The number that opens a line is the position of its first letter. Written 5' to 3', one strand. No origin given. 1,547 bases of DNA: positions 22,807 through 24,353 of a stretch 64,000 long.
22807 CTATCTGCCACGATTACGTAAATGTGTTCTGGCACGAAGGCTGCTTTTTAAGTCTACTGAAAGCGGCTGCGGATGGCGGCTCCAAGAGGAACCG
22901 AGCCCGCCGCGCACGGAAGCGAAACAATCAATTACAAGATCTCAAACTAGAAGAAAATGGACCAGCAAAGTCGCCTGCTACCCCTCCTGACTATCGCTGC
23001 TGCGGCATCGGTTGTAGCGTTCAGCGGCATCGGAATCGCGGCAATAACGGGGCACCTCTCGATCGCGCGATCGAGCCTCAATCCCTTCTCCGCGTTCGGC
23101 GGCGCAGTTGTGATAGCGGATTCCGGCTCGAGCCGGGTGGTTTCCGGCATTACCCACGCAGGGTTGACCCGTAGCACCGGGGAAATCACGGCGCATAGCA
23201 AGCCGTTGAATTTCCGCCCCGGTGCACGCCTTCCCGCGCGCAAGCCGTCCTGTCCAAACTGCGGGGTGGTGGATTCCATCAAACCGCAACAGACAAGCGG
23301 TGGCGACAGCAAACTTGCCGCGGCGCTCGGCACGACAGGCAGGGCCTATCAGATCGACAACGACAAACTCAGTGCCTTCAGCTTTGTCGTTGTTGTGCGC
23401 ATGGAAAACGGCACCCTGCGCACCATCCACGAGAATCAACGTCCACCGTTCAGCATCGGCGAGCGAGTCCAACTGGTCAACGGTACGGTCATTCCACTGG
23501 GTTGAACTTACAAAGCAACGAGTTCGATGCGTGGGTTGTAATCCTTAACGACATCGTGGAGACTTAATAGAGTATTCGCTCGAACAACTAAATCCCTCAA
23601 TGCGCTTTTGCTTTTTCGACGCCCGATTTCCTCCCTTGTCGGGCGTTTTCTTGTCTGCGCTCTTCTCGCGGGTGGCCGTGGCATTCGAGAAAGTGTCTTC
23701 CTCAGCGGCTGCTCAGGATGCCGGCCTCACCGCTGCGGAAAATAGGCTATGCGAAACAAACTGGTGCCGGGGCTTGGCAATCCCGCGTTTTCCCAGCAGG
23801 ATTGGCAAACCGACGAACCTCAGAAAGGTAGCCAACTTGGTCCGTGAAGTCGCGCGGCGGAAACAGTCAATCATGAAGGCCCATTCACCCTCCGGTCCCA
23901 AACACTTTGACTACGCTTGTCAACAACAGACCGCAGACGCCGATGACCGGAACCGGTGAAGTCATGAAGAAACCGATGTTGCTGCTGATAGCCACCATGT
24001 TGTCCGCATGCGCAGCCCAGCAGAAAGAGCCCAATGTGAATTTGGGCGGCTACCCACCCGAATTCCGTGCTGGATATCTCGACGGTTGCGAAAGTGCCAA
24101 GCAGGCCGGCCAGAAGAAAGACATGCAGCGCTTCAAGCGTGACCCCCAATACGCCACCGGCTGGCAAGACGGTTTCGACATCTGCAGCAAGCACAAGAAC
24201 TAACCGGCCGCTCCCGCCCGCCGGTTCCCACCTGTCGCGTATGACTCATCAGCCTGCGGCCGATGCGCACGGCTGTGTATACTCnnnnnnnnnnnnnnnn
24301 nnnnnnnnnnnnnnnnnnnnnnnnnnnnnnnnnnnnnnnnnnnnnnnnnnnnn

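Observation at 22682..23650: Self-contained sigma54 transcription unit directly downstream of the sigma54 regulator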

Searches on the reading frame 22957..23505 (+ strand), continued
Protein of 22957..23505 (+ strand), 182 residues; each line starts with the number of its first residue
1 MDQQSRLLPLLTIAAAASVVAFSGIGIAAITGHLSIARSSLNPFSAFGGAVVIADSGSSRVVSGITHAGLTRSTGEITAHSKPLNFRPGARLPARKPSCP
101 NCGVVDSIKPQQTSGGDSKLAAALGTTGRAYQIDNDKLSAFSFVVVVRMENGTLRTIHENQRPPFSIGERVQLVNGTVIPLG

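Call 74: search_protein_families(library=ncbifam, proteins=[L007:6568-7002:+, L007:7015-7992:+, L007:7997-8239:+], max_evalue=0.001)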
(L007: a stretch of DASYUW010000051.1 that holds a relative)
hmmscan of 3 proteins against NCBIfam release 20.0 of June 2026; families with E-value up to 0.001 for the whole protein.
L007:6568-7002:+ (145 aa): 1 family
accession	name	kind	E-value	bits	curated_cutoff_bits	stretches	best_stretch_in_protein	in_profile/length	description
NF033919.1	PA2779_fam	subfamily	6.8e-33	113.4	40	1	25-142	4-123/123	PA2779 family protein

L007:7015-7992:+ (326 aa): 3 families
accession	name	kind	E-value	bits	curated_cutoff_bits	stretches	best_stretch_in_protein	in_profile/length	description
NF033920.0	C39_PA2778_fam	equivalog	1.5e-99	332.5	150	1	47-299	1-253/255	PA2778 family cysteine peptidase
TIGR02917.1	PEP_TPR_lipo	equivalog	6e-08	31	312.2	1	217-318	751-850/899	XrtA/PEP-CTERM system TPR-repeat protein PrsT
NF040959.1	MamA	equivalog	0.00024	20.6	200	1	207-300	76-169/204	magnetosome protein MamA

L007:7997-8239:+ (81 aa): 0 families

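Call 75: search_protein_families(library=pfam, proteins=[L007:6568-7002:+, L007:7015-7992:+, L007:7997-8239:+], max_evalue=0.001)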
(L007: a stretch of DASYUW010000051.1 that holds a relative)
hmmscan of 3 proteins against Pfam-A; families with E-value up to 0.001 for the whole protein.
L007:6568-7002:+ (145 aa): 1 family
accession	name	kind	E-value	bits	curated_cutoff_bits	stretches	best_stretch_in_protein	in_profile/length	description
PF20332.3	DUF6627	-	3.3e-27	95.5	27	1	24-145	4-125/125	Family of unknown function (DUF6627)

L007:7015-7992:+ (326 aa): 10 families
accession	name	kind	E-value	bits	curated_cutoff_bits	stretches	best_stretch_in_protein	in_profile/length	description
PF13432.12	TPR_16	-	3.2e-12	47.1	32.7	2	240-300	1-60/65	Tetratricopeptide repeat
PF13529.12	Peptidase_C39_2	-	5.2e-09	37.2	24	1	52-160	4-138/143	Peptidase_C39 like family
PF07719.23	TPR_2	-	4.5e-08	33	27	0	272-299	3-30/34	Tetratricopeptide repeat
PF00515.34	TPR_1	-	3.5e-07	30.2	27.8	0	271-298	2-29/34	Tetratricopeptide repeat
PF13424.12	TPR_12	-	3.5e-06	27.5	30.1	1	238-299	5-74/77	Tetratricopeptide repeat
PF13181.12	TPR_8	-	2.5e-05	24.5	25.7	0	271-299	2-30/34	Tetratricopeptide repeat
PF13374.12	TPR_10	-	3.5e-05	24.1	27.5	0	272-299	4-31/42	Tetratricopeptide repeat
PF03412.21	Peptidase_C39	-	0.00046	20.5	22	1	56-181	8-122/133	Peptidase C39 family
PF14559.12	TPR_19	-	0.00052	20.7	25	0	248-296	3-51/68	Tetratricopeptide repeat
PF13176.12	TPR_7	-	0.00078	19.8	27.9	0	272-296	1-25/36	Tetratricopeptide repeat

L007:7997-8239:+ (81 aa): 0 families

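Call 95: predict_structure(alignment_id=A5)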
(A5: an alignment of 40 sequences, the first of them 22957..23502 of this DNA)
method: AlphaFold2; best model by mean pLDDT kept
length: 182 residues; sequences in the alignment: 40
mean_pLDDT: 61.8   pTM: 0.35
mean pLDDT of the five models: 61.8, 61.6, 61.3, 61.2, 59.9
residues with pLDDT >= 90: 6; 70-90: 49; 50-70: 69; < 50: 58
segments of 3 or more residues with pLDDT < 50: 26-35, 50-68, 117-137
pLDDT, mean of each block of 10 residues (from residue 1): 54 59 52 49 51 42 46 54 61 63 88 57 45 49 87 86 85 84 72
secondary structure, 60 per line:
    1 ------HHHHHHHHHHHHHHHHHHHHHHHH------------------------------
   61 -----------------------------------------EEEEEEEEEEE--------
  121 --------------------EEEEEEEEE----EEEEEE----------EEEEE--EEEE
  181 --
elements in order: H7-30 E102-112 E141-149 E154-159 E170-174 E177-180

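Call 97: fold_search(model_id=the predicted structure, library=pdb)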
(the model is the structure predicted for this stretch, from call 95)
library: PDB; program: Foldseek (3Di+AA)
matches with E <= 10: 479; with E <= 0.001: 0
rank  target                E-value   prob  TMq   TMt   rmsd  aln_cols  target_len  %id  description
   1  6esq_G                7.7e-02  0.97  0.24  0.33   9.2        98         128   12  Structure of the acetoacetyl-CoA thiolase/HMG-CoA synthase complex from Methanothermococcus thermolithotrophicus soake (released 2018-03-14)
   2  6ok1_D                8.1e-02  0.95  0.22  0.30  11.8        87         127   17  Ltp2-ChsH2(DUF35) aldolase (released 2019-06-26)
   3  7ojf_A                9.2e-02  0.96  0.27  0.34   7.1       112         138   19  CRYO-EM STRUCTURE OF SLYB13-BAMA FROM ESCHERICHIA COLI. (released 2022-07-27)
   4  6ok1_B                9.8e-02  0.97  0.24  0.32  11.4        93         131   16  Ltp2-ChsH2(DUF35) aldolase (released 2019-06-26)
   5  6esq_F                1.0e-01  0.84  0.23  0.31  12.5       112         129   13  Structure of the acetoacetyl-CoA thiolase/HMG-CoA synthase complex from Methanothermococcus thermolithotrophicus soake (released 2018-03-14)
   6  9skh_E                1.2e-01  0.96  0.24  0.29   7.0        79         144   16  Biocatalytic Regioselective C-Formylation of Resorcinol Derivatives (released 2026-02-18)
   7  6htj_B                1.2e-01  0.93  0.21  0.31   8.1        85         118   14  Crystal structure of the translation recovery factor Trf from Sulfolobus solfataricus (released 2019-10-16)
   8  9myr_B                1.3e-01  0.84  0.20  0.25  12.2        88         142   14  Sal-Shy(DUF35) aldolase from Comamonas testosteroni (released 2025-10-08)
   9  5m3k_B                1.4e-01  0.95  0.22  0.28   7.8        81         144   16  A multi-component acyltransferase PhlABC from Pseudomonas protegens (released 2017-12-20)
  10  5m3k_E                1.4e-01  0.95  0.22  0.27   7.8        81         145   16  A multi-component acyltransferase PhlABC from Pseudomonas protegens (released 2017-12-20)
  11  6esq_E                1.8e-01  0.89  0.22  0.31  11.1        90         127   12  Structure of the acetoacetyl-CoA thiolase/HMG-CoA synthase complex from Methanothermococcus thermolithotrophicus soake (released 2018-03-14)
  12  6spe_l                1.9e-01  0.72  0.24  0.34  11.9       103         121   14  Pseudomonas aeruginosa 30s ribosome from a clinical isolate (released 2019-10-16)
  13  6q98_q                2.1e-01  0.60  0.22  0.31  14.6       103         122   18  Structure of tmRNA SmpB bound in P site of E. coli 70S ribosome (released 2019-02-27)
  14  9vbt_L                2.3e-01  0.91  0.22  0.28   7.3        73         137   15  Cryo-EM structure of the multi-component acyltransferase complex MucABC from Streptococcus macacae at a stoichiometric (released 2026-02-11)
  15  9fia_Bl               2.3e-01  0.82  0.24  0.22  12.4        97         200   12  SSU(body) structure derived from the SSU sample of the mitoribosome from T. gondii. (released 2024-12-11)
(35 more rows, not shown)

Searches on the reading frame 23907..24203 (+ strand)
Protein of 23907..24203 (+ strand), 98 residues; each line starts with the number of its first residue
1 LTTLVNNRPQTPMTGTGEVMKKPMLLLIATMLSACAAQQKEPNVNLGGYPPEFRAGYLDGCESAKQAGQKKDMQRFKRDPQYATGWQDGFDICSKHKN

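Call 3: search_protein_families(library=pfam, proteins=[window:23907-24203:+], max_evalue=0.1)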
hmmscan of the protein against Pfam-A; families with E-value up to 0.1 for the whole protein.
window:23907-24203:+ (98 aa): 0 families

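Call 4: search_protein_families(library=ncbifam, proteins=[window:23907-24203:+], max_evalue=0.1)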
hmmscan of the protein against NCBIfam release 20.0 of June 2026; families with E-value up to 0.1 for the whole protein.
window:23907-24203:+ (98 aa): 1 family
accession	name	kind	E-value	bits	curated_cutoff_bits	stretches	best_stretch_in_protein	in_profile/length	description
NF049856.1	Alvin2107_sulfur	equivalog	0.0017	18.7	60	0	71-90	7-26/59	Alvin_2107 family globule sulfur oxidation protein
